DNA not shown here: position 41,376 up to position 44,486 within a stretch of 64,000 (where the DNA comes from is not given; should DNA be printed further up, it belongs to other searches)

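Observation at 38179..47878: Cluster of three divergent wHTH-NB-ARC(STAND)-TPR paralogs plus an AraC regulator: an NLR-like sensor array with DNA-binding output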

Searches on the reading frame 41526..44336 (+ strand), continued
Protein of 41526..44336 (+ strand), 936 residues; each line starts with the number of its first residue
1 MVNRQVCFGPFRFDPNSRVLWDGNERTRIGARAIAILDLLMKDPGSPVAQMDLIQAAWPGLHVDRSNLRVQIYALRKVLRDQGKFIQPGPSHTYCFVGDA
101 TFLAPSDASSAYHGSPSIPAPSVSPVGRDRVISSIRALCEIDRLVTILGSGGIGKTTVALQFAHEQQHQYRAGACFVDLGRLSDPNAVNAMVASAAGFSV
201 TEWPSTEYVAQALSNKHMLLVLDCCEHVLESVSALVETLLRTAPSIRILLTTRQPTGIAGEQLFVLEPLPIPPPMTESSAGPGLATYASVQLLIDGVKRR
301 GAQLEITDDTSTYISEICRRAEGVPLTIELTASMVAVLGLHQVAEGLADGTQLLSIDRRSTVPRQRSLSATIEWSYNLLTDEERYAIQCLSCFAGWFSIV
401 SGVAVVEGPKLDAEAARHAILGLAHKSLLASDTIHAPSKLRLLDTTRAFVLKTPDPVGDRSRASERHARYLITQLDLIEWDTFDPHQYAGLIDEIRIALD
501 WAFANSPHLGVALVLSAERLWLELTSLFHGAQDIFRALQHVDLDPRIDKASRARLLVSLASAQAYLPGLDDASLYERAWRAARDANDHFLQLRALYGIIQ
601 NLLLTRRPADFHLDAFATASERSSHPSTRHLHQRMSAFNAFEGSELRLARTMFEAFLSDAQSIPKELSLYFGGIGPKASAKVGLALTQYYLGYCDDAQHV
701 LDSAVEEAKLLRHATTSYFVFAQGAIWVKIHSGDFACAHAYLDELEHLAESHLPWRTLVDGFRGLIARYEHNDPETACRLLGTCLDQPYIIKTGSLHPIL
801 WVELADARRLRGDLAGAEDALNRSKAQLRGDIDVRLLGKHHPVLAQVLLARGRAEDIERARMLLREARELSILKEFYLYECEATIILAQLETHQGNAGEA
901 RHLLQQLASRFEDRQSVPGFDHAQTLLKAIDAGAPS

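Call 82: find_encoding_contigs(protein=P0248, flank=10000, max_places=1)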
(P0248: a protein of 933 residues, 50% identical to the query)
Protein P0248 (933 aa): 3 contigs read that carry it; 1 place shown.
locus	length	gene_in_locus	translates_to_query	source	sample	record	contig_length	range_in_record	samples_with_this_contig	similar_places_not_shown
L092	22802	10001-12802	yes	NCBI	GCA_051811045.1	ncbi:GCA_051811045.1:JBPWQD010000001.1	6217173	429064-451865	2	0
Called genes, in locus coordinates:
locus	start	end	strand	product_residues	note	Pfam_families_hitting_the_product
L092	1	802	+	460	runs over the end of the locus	PF02518:HATPase_c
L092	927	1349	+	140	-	-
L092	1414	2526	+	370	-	PF04542:Sigma70_r2, PF04545:Sigma70_r4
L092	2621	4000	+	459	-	PF00512:HisKA, PF02518:HATPase_c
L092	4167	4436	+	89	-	-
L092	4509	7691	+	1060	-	PF00873:ACR_tran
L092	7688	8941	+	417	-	PF25917:BSH_RND, PF25919:BSH_CusB, PF25973:BSH_CzcB, PF25954:Beta-barrel_RND_2, PF25967:RND-MFP_C (weak), PF25989:YknX_C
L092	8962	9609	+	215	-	-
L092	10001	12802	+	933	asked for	PF00486:Trans_reg_C, PF00931:NB-ARC, PF25872:HTH_77 (faint), PF17874:TPR_MalT (weak)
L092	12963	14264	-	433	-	PF00486:Trans_reg_C, PF00931:NB-ARC (weak), PF13191:AAA_16, PF20703:nSTAND1 (weak), PF20720:nSTAND3 (weak), PF25199:nSTAND_NTPase5 (faint), PF13401:AAA_22, PF05729:NACHT (weak)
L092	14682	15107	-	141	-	PF03992:ABM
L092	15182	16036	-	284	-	PF00903:Glyoxalase, PF13669:Glyoxalase_4 (weak)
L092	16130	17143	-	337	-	PF00248:Aldo_ket_red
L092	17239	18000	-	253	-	PF12146:Hydrolase_4 (weak), PF00561:Abhydrolase_1 (faint), PF12695:Abhydrolase_5, PF12697:Abhydrolase_6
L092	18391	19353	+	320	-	PF00165:HTH_AraC, PF12833:HTH_18, PF00165:HTH_AraC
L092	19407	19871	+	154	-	PF00111:Fer2, PF13085:Fer2_3 (weak), PF01799:Fer2_2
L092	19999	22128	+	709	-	PF02738:MoCoBD_1, PF20256:MoCoBD_2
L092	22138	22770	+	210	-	-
